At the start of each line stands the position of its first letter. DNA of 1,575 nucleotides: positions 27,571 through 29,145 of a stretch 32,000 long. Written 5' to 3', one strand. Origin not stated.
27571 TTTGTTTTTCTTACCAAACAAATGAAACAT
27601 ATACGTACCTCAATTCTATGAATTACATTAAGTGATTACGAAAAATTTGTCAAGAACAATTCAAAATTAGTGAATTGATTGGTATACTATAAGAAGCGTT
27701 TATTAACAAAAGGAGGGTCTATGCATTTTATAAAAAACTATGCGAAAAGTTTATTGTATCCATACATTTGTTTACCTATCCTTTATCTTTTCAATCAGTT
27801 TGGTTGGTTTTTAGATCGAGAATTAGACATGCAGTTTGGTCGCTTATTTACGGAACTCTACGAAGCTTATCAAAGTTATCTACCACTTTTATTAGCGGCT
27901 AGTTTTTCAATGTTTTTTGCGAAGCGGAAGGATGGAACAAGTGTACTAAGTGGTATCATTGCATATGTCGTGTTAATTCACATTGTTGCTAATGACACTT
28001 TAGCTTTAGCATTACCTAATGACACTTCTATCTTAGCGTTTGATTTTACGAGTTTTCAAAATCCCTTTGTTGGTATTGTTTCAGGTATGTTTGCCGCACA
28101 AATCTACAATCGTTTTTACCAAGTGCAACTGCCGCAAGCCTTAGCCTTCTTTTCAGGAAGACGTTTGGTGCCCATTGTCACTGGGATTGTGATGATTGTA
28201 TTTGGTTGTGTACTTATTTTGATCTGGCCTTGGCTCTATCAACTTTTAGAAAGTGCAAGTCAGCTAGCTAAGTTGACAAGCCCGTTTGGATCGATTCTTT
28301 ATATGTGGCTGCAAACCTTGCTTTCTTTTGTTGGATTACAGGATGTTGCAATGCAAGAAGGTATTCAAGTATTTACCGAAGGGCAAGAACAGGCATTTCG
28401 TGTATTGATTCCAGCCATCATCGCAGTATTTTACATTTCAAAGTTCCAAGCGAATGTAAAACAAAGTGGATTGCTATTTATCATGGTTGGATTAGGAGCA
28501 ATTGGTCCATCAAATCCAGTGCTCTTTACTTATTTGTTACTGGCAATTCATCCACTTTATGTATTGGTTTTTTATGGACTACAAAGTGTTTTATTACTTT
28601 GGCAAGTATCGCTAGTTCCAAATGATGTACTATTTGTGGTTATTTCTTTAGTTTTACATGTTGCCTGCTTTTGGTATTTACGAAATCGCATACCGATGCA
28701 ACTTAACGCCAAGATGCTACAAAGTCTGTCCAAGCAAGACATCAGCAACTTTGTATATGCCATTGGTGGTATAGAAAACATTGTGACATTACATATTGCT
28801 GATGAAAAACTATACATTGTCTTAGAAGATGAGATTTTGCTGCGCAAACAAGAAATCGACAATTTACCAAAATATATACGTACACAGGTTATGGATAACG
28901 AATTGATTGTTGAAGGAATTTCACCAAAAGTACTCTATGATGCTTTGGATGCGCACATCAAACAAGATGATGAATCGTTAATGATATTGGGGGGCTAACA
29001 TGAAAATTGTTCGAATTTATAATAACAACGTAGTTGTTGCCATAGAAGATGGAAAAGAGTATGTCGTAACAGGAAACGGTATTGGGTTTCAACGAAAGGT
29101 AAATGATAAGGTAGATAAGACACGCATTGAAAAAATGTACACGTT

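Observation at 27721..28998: PTS EIIC-EIIB paralog with all catalytic motifs lost, translationally coupled to a LicT-type antiterminator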

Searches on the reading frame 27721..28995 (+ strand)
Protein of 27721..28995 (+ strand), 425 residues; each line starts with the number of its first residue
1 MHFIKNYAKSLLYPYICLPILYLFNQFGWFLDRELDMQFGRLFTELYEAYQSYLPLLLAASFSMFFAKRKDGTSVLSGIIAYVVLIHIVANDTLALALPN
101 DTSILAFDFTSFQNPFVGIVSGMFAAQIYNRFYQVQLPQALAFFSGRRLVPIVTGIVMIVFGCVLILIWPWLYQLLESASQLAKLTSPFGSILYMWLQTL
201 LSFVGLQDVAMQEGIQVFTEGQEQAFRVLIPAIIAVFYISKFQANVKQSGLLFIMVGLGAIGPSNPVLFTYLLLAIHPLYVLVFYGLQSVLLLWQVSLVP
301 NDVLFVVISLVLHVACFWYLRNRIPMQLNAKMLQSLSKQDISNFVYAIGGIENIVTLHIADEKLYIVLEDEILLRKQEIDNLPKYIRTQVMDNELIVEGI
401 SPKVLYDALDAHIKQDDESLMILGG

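Call 3: search_protein_families(library=pfam, proteins=[window:27721-28995:+], max_evalue=0.1)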
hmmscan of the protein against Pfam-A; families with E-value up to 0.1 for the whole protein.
window:27721-28995:+ (425 aa): 2 families
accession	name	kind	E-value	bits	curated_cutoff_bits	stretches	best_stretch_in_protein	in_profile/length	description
PF02378.23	PTS_EIIC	-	3.1e-22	79.5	30.7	1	38-272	41-304/319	Phosphotransferase system, EIIC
PF01127.27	Sdh_cyt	-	0.016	15.7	25.8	1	152-217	27-99/122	Succinate dehydrogenase/Fumarate reductase transmembrane subunit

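Call 4: search_protein_families(library=ncbifam, proteins=[window:27721-28995:+], max_evalue=0.1)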
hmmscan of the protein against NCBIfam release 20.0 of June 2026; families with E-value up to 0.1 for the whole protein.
window:27721-28995:+ (425 aa): 10 families
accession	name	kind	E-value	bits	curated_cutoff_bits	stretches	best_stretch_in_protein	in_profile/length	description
TIGR01998.1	PTS-II-BC-nag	equivalog_domain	1.4e-36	126.3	553.2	1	2-209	3-205/475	N-acetylglucosamine-specific PTS transporter subunit IIBC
NF008301.0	PRK11089.1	equivalog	4.7e-24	84.9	647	1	8-260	13-263/477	PTS glucose transporter subunit IIBC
TIGR00852.1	pts-Glc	subfamily_domain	2.2e-23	83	291.1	1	52-262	6-224/290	maltose/glucose-specific PTS transporter subunit IIC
TIGR02002.1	PTS-II-BC-glcB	equivalog_domain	6.1e-23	81.3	591.8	1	53-207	69-228/502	glucose-specific PTS transporter subunit IIBC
NF007509.0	PRK10110.1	subfamily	4.1e-19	68.4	665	1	51-210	74-243/530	PTS maltose transporter subunit IICB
TIGR02004.1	PTS-IIBC-malX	hypoth_equivalog_domain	4.7e-18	65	632.2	1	51-211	67-235/517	maltose/glucose-specific PTS transporter subunit IIBC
NF007608.0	PRK10255.1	equivalog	8.5e-14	50.9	1010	1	3-257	6-240/648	PTS N-acetyl glucosamine transporter subunit IIABC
TIGR02003.1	PTS-II-BC-unk1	hypoth_equivalog_domain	9.7e-12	44.2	649.85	1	115-178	142-206/547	PTS transporter subunit IIBC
TIGR02005.1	PTS-IIBC-alpha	subfamily_domain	1.3e-07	30.3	607.3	1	119-208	143-232/524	alpha-glucoside-specific PTS transporter subunit IIBC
TIGR00739.1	yajC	equivalog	0.027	14.6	44.2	1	304-371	3-69/84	preprotein translocase subunit YajC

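Call 5: find_homologous_proteins(query=window:27721-28995:+, max_evalue=0.001)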
Query window:27721-28995:+ (425 aa): 68 proteins with E <= 0.001 among 8000 candidates.
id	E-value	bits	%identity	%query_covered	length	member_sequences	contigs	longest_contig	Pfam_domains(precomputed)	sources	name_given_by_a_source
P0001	2.9e-273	924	100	100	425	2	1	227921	PF02378.24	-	-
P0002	1.8e-125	438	50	99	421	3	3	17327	PF02378.24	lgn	-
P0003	4.7e-39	153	39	58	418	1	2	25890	PF02378.24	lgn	-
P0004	6.3e-28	116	31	66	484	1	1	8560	PF02378.24,PF00367.26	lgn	-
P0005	4.6e-27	113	30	66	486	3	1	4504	PF02378.24,PF00367.26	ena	-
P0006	7.7e-27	113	31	65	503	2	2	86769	PF02378.24,PF00367.26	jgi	-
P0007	1.2e-25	109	33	53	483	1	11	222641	PF02378.24,PF00367.26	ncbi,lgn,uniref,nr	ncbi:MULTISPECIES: N-acetylglucosamine-specific PTS transporter subunit IIBC [Gracilibacillus]|unire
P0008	3.4e-25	107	33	53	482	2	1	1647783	PF02378.24,PF00367.26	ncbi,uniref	ncbi:N-acetylglucosamine-specific PTS transporter subunit IIBC [Gracilibacillus marinus]|uniref:N-ac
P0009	1.5e-24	105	30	66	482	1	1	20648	PF02378.24,PF00367.26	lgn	-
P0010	1.6e-24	105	33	52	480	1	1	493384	PF02378.24,PF00367.26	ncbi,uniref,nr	ncbi:PTS system N-acetylglucosamine-specific IIC component [Saliterribacillus persicus]|uniref:PTS s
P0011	2.1e-24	105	33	52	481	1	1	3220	PF02378.24,PF00367.26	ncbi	-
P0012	3.3e-24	104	33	53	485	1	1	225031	PF02378.24,PF00367.26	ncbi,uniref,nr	ncbi:N-acetylglucosamine-specific PTS transporter subunit IIBC [Spirabiliibacterium falconis]|uniref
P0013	1.1e-23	102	26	89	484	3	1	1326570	PF02378.24,PF00367.26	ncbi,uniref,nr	ncbi:N-acetylglucosamine-specific PTS transporter subunit IIBC [Paraliobacillus sediminis]|uniref:N-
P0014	7.5e-22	96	29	77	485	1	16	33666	PF02378.24,PF00367.26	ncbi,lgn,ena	-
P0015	2.6e-21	94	31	49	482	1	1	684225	PF02378.24,PF00367.26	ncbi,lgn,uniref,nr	ncbi:N-acetylglucosamine-specific PTS transporter subunit IIBC [Amphibacillus cookii]|uniref:N-acety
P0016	3.6e-21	94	31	49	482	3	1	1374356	PF02378.24,PF00367.26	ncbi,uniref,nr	ncbi:N-acetylglucosamine-specific PTS transporter subunit IIBC [Amphibacillus jilinensis]|uniref:N-a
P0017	9.1e-21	93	24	80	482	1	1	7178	PF02378.24,PF00367.26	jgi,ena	-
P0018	1.6e-20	92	23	90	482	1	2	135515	PF02378.24,PF00367.26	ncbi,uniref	ncbi:N-acetylglucosamine-specific PTS transporter subunit IIBC [Clostridium paraputrificum]|uniref:N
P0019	5.3e-20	90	30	48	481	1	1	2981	PF02378.24,PF00367.26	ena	-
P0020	5.3e-20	90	31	49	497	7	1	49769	PF02378.24,PF00367.26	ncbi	-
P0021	6.0e-20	90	32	49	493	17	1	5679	PF02378.24,PF00367.26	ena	-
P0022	8.6e-20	90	31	49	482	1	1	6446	PF02378.24,PF00367.26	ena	-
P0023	9.0e-20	89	30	49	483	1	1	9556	PF02378.24,PF00367.26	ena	-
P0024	1.5e-19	89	30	50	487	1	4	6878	PF02378.24,PF00367.26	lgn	-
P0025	3.7e-19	87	31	49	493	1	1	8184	PF02378.24,PF00367.26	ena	-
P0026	3.5e-18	84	29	49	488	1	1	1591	PF02378.24,PF00367.26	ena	-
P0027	3.5e-18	84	29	49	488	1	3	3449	PF02378.24,PF00367.26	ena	-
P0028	5.1e-18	84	30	49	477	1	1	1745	PF02378.24,PF00367.26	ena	-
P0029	1.8e-17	82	30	52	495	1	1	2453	PF02378.24,PF00367.26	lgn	-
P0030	4.4e-17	81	28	49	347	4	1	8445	PF02378.24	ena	-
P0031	6.7e-17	80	29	49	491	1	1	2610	PF02378.24,PF00367.26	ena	-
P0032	1.0e-16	79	28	49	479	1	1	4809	PF02378.24,PF00367.26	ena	-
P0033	1.3e-16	79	28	49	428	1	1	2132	PF02378.24,PF00367.26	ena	-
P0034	1.5e-16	79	28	49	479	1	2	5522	PF02378.24,PF00367.26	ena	-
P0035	1.6e-16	79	28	49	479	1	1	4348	PF02378.24,PF00367.26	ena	-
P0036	1.7e-16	79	28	49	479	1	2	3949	PF02378.24,PF00367.26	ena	-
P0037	1.7e-16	79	28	49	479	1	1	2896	PF02378.24,PF00367.26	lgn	-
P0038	1.7e-16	79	28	49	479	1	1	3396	PF02378.24,PF00367.26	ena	-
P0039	1.8e-16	79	28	49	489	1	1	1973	PF02378.24,PF00367.26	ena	-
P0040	1.8e-16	79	28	49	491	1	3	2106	PF02378.24,PF00367.26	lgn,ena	-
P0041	1.8e-16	79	28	49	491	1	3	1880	PF02378.24,PF00367.26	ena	-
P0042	1.8e-16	79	28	49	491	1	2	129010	PF02378.24,PF00367.26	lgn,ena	-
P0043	1.8e-16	79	28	49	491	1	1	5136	PF02378.24,PF00367.26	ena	-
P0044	1.8e-16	79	28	49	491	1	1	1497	PF02378.24,PF00367.26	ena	-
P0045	2.0e-16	78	28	49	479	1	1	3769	PF02378.24,PF00367.26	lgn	-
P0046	2.1e-16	78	29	49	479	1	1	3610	PF02378.24,PF00367.26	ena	-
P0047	2.1e-16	78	28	49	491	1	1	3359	PF02378.24,PF00367.26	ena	-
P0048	2.3e-16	78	29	49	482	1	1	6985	PF02378.24,PF00367.26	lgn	-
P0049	2.8e-16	78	28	49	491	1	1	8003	PF02378.24,PF00367.26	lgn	-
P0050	8.9e-16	76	28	49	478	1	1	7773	PF02378.24,PF00367.26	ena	-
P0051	1.5e-15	76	25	88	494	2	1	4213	PF02378.24,PF00367.26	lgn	-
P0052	2.0e-15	75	23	89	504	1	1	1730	PF02378.24,PF00367.26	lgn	-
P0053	4.9e-15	74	28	49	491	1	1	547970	PF02378.24,PF00367.26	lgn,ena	-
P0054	5.9e-15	74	29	49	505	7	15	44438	PF02378.24,PF00367.26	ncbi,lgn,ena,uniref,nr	ncbi:N-acetylglucosamine-specific PTS transporter subunit IIBC [uncultured Anaerococcus sp.]|uniref:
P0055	6.8e-15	73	29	49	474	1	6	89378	PF02378.24,PF00367.26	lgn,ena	-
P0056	6.8e-15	73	29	49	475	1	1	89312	PF02378.24,PF00367.26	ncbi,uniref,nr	ncbi:N-acetylglucosamine-specific PTS transporter subunit IIBC [Clostridium sp.]|uniref:N-acetylgluc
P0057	2.2e-14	72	32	36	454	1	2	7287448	PF02378.24,PF00367.26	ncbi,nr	ncbi:PTS glucose transporter subunit IIBC [Hungatella hathewayi]|nr:PTS glucose transporter subunit 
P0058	3.9e-14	71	31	36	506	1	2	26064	PF02378.24,PF00367.26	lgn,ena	-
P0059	4.9e-14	71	33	33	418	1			PF02378.24,PF00367.26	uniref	uniref:N-acetylglucosamine-specific PTS transporter subunit IIBC n=1 Tax=Hungatella sp. TaxID=261392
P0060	5.3e-13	67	29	40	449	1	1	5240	PF02378.24,PF00367.26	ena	-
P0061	6.7e-13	67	29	49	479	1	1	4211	PF02378.24,PF00367.26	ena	-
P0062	6.7e-13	67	29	49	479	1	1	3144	PF02378.24,PF00367.26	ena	-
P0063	2.4e-11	62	33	36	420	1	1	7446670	PF02378.24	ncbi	ncbi:PTS transporter subunit EIIC [Streptomyces roseoviridis]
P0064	5.9e-11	60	33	36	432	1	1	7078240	PF02378.24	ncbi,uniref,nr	ncbi:PTS transporter subunit EIIC [Streptomyces ficellus]|uniref:PTS lactose transporter subunit IIC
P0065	8.6e-11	60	32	37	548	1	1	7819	PF02378.24,PF00367.26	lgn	-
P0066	1.3e-10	59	39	23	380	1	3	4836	PF02378.24,PF00367.26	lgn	-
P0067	5.0e-10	57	28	46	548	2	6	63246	PF02378.24,PF00367.26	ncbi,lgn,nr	ncbi:MAG: N-acetylglucosamine-specific PTS transporter subunit IIBC [Actinomycetaceae bacterium]|nr:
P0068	2.0e-9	55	30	36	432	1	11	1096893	PF02378.24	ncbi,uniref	ncbi:PTS transporter subunit EIIC [Streptomyces sp. NPDC057242]|uniref:PTS transporter subunit EIIC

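Call 8: find_encoding_contigs(protein=P0002, flank=8000, max_places=6)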
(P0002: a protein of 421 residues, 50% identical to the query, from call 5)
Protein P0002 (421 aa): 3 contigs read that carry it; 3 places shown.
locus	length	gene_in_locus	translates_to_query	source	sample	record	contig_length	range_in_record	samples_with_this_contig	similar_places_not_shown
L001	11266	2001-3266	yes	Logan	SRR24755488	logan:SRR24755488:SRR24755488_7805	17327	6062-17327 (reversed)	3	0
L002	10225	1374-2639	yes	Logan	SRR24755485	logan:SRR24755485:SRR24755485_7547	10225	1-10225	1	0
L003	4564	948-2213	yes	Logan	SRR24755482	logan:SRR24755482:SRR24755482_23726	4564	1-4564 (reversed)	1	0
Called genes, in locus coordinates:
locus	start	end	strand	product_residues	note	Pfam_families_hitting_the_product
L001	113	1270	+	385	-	PF12832:MFS_1_like, PF07690:MFS_1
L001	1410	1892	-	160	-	PF00358:PTS_EIIA_1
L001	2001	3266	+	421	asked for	PF02378:PTS_EIIC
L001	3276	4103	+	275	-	PF03123:CAT_RBD, PF00874:PRD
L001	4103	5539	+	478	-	PF02378:PTS_EIIC, PF00367:PTS_EIIB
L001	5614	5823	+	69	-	-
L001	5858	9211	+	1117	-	PF02838:Glyco_hydro_20b, PF07555:NAGidase, PF21774:NagJ_C, PF00801:PKD (weak), PF00754:F5_F8_type_C, PF22633:F5_F8_type_C_2, PF07554:FIVAR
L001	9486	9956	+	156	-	PF00358:PTS_EIIA_1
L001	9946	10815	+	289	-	PF03123:CAT_RBD, PF00874:PRD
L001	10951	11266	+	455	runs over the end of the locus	PF00367:PTS_EIIB, PF02378:PTS_EIIC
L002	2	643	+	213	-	?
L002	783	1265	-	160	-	PF00358:PTS_EIIA_1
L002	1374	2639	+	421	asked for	PF02378:PTS_EIIC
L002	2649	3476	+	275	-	PF03123:CAT_RBD, PF00874:PRD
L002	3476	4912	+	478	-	PF02378:PTS_EIIC, PF00367:PTS_EIIB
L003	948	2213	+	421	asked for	PF02378:PTS_EIIC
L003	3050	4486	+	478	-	PF02378:PTS_EIIC, PF00367:PTS_EIIB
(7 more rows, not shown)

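Call 9: find_encoding_contigs(protein=P0003, flank=8000, max_places=6)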
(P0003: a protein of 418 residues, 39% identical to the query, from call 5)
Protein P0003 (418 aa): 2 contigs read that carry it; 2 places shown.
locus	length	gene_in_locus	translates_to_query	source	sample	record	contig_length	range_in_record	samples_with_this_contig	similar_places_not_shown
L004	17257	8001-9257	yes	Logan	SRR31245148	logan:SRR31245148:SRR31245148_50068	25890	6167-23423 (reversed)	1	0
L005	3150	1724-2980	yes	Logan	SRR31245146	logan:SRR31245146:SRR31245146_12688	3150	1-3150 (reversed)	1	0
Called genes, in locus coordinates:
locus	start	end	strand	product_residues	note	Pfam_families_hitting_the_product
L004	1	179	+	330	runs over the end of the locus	PF02275:CBAH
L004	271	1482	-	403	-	PF13421:Band_7_1, PF01145:Band_7 (weak)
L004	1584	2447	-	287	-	PF04280:Tim44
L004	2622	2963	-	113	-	PF03118:RNA_pol_A_CTD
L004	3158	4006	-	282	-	PF03816:LytR_cpsA_psr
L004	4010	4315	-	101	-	PF00085:Thioredoxin, PF00578:AhpC-TSA, PF08534:Redoxin (weak), PF14595:Thioredoxin_9 (weak), PF13098:Thioredoxin_2, PF13728:TraF (weak), PF13905:Thioredoxin_8 (weak)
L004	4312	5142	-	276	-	PF00702:Hydrolase (faint), PF02358:Trehalose_PPase (faint), PF08282:Hydrolase_3, PF05116:S6PP (weak)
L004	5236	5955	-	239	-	PF01182:Glucosamine_iso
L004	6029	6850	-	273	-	PF01171:ATP_bind_3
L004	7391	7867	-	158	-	PF00358:PTS_EIIA_1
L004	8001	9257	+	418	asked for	PF02378:PTS_EIIC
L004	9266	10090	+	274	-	PF03123:CAT_RBD, PF00874:PRD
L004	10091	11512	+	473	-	PF02378:PTS_EIIC, PF00367:PTS_EIIB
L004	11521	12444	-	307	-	PF01565:FAD_binding_4, PF02873:MurB_C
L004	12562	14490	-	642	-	PF09479:Flg_new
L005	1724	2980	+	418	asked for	PF02378:PTS_EIIC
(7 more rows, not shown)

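Call 30: find_related_loci(query=A2, collection=genome_contigs, flank=8000)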
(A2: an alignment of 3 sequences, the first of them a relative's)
Query A2 (425 aa) in genome_contigs; peptide patterns used: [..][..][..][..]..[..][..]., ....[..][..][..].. (x = any residue, [..] = any of these).
237 stretches matched a pattern; 1 encode a relative of the query (tblastn E <= 1e-3); 1 distinct loci.
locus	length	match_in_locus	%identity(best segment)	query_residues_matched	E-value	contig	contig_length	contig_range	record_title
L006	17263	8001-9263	49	1-422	3e-129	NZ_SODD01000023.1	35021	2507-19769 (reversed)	Breznakia blatticola strain DSM 28867 Ga0244708_123, whole genome shotgun sequence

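Call 39: search_protein_representatives(alignment_id=A2)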
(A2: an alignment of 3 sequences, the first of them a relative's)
Query: 3 sequences, 422 profile positions. Proteins with E-value up to 0.001 (for the whole library): 1112; up to 1e-10: 480; up to 1e-30: 26. The best 150 are listed.
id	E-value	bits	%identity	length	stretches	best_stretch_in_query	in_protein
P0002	8.0e-221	749.8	-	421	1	1-422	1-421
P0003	1.0e-188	644.0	-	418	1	1-422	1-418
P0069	3.4e-92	326.0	-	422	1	1-422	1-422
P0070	6.3e-87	308.7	-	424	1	1-422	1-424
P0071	1.6e-75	271.1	-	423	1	1-377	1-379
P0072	6.1e-71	256.0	-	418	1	1-422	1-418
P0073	7.4e-49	183.3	-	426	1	6-384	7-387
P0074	2.5e-46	175.0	-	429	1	3-367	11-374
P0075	3.3e-46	174.5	-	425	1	3-421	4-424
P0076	6.4e-44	167.0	-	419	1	8-421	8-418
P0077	2.4e-38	148.6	-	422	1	6-382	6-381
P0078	4.2e-38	147.8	-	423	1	2-421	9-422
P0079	5.4e-37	144.2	-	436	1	13-381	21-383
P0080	1.4e-36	142.8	-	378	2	2-207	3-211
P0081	3.4e-34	135.0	-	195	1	55-189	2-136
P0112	3.9e-25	105.1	-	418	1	1-417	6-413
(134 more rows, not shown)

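Call 43: find_homologous_proteins(query=A4, max_evalue=1e-20)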
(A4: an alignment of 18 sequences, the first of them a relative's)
Query A4 (18 sequences) (425 aa, profile of the alignment): 62 proteins with E <= 1e-20 among 8000 candidates.
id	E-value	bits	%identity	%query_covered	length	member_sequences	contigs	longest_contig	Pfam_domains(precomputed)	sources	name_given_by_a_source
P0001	1.5e-136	474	100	100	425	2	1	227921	PF02378.24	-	-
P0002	4.2e-134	466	50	99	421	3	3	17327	PF02378.24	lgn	-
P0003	6.4e-133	462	39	58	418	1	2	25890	PF02378.24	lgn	-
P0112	9.7e-126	438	23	49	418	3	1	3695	PF02378.24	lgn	-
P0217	8.3e-118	412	26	58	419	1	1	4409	PF02378.24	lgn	-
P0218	7.7e-117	409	27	41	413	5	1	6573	PF02378.24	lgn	-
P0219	1.2e-113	398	28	56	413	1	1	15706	PF02378.24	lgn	-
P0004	2.5e-62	229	31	66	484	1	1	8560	PF02378.24,PF00367.26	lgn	-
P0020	2.4e-61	226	31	49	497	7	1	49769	PF02378.24,PF00367.26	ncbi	-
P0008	1.0e-60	224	33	53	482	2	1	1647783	PF02378.24,PF00367.26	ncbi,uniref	ncbi:N-acetylglucosamine-specific PTS transporter subunit IIBC [Gracilibacillus marinus]|uniref:N-ac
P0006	2.5e-60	223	31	65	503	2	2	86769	PF02378.24,PF00367.26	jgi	-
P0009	5.0e-59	218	30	66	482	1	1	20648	PF02378.24,PF00367.26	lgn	-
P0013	1.6e-58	217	26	89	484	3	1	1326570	PF02378.24,PF00367.26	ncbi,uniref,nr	ncbi:N-acetylglucosamine-specific PTS transporter subunit IIBC [Paraliobacillus sediminis]|uniref:N-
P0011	1.8e-57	213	33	52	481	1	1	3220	PF02378.24,PF00367.26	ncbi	-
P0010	4.4e-57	212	33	52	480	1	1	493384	PF02378.24,PF00367.26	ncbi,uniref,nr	ncbi:PTS system N-acetylglucosamine-specific IIC component [Saliterribacillus persicus]|uniref:PTS s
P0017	3.6e-56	209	24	80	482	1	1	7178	PF02378.24,PF00367.26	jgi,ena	-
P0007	1.5e-55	207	33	53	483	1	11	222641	PF02378.24,PF00367.26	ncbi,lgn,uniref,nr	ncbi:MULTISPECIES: N-acetylglucosamine-specific PTS transporter subunit IIBC [Gracilibacillus]|unire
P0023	2.8e-55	206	30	49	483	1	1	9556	PF02378.24,PF00367.26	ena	-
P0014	1.1e-54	204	29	77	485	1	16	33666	PF02378.24,PF00367.26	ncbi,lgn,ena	-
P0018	3.3e-54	203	23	90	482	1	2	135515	PF02378.24,PF00367.26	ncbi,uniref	ncbi:N-acetylglucosamine-specific PTS transporter subunit IIBC [Clostridium paraputrificum]|uniref:N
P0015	2.6e-52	196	31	49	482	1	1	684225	PF02378.24,PF00367.26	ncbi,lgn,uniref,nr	ncbi:N-acetylglucosamine-specific PTS transporter subunit IIBC [Amphibacillus cookii]|uniref:N-acety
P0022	1.7e-51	194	31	49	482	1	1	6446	PF02378.24,PF00367.26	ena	-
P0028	1.3e-50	191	30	49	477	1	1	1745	PF02378.24,PF00367.26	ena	-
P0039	6.1e-49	185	28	49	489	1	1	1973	PF02378.24,PF00367.26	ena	-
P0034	9.9e-49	184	28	49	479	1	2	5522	PF02378.24,PF00367.26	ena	-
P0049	1.1e-48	184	28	49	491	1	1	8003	PF02378.24,PF00367.26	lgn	-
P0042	1.1e-48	184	28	49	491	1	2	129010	PF02378.24,PF00367.26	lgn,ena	-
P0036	1.3e-48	184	28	49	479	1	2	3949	PF02378.24,PF00367.26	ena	-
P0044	1.5e-48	184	28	49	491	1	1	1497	PF02378.24,PF00367.26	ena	-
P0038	1.6e-48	184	28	49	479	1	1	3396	PF02378.24,PF00367.26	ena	-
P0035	1.9e-48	183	28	49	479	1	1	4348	PF02378.24,PF00367.26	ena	-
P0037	2.1e-48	183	28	49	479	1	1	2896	PF02378.24,PF00367.26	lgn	-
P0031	3.6e-48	183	29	49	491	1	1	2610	PF02378.24,PF00367.26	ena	-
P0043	5.3e-48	182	28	49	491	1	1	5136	PF02378.24,PF00367.26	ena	-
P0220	5.8e-48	182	28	41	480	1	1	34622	PF02378.24,PF00367.26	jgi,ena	-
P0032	6.2e-48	182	28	49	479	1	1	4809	PF02378.24,PF00367.26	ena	-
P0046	8.7e-48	181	29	49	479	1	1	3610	PF02378.24,PF00367.26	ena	-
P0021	1.8e-47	180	32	49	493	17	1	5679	PF02378.24,PF00367.26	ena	-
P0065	3.6e-47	179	32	37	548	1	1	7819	PF02378.24,PF00367.26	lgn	-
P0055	4.0e-47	179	29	49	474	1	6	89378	PF02378.24,PF00367.26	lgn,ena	-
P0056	4.0e-47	179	29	49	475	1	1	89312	PF02378.24,PF00367.26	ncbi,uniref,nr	ncbi:N-acetylglucosamine-specific PTS transporter subunit IIBC [Clostridium sp.]|uniref:N-acetylgluc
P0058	6.8e-47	178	31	36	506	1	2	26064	PF02378.24,PF00367.26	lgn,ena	-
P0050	7.9e-47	178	28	49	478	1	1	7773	PF02378.24,PF00367.26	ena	-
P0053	8.9e-47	178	28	49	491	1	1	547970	PF02378.24,PF00367.26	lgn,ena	-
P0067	3.2e-46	176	28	46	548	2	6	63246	PF02378.24,PF00367.26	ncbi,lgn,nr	ncbi:MAG: N-acetylglucosamine-specific PTS transporter subunit IIBC [Actinomycetaceae bacterium]|nr:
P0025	6.7e-46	175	31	49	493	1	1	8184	PF02378.24,PF00367.26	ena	-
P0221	8.5e-46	175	29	49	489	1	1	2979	PF02378.24,PF00367.26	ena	-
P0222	5.6e-45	172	31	46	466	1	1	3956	PF02378.24,PF00367.26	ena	-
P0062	6.2e-45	172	29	49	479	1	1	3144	PF02378.24,PF00367.26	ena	-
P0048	9.2e-45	171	29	49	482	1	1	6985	PF02378.24,PF00367.26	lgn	-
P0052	1.5e-44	171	23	89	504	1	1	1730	PF02378.24,PF00367.26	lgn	-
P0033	2.5e-44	170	28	49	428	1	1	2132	PF02378.24,PF00367.26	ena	-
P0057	1.5e-43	167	32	36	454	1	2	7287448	PF02378.24,PF00367.26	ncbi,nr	ncbi:PTS glucose transporter subunit IIBC [Hungatella hathewayi]|nr:PTS glucose transporter subunit 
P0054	9.8e-43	165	29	49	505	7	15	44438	PF02378.24,PF00367.26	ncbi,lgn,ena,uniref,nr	ncbi:N-acetylglucosamine-specific PTS transporter subunit IIBC [uncultured Anaerococcus sp.]|uniref:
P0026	6.3e-42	162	29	49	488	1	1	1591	PF02378.24,PF00367.26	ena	-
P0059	7.0e-41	159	33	33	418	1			PF02378.24,PF00367.26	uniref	uniref:N-acetylglucosamine-specific PTS transporter subunit IIBC n=1 Tax=Hungatella sp. TaxID=261392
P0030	2.9e-40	157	28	49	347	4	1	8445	PF02378.24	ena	-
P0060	4.7e-40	156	29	40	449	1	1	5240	PF02378.24,PF00367.26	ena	-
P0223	5.2e-31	126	26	60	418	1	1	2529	PF02378.24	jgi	jgi:PTS system N-acetylglucosamine-specific IIC component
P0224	2.1e-30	124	29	48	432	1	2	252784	PF02378.24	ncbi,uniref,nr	ncbi:PTS transporter subunit EIIC [Streptomyces bambusae]|uniref:PTS transporter subunit EIIC n=1 Ta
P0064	9.5e-28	115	33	36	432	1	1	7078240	PF02378.24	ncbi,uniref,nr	ncbi:PTS transporter subunit EIIC [Streptomyces ficellus]|uniref:PTS lactose transporter subunit IIC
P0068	4.6e-27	113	30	36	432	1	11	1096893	PF02378.24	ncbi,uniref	ncbi:PTS transporter subunit EIIC [Streptomyces sp. NPDC057242]|uniref:PTS transporter subunit EIIC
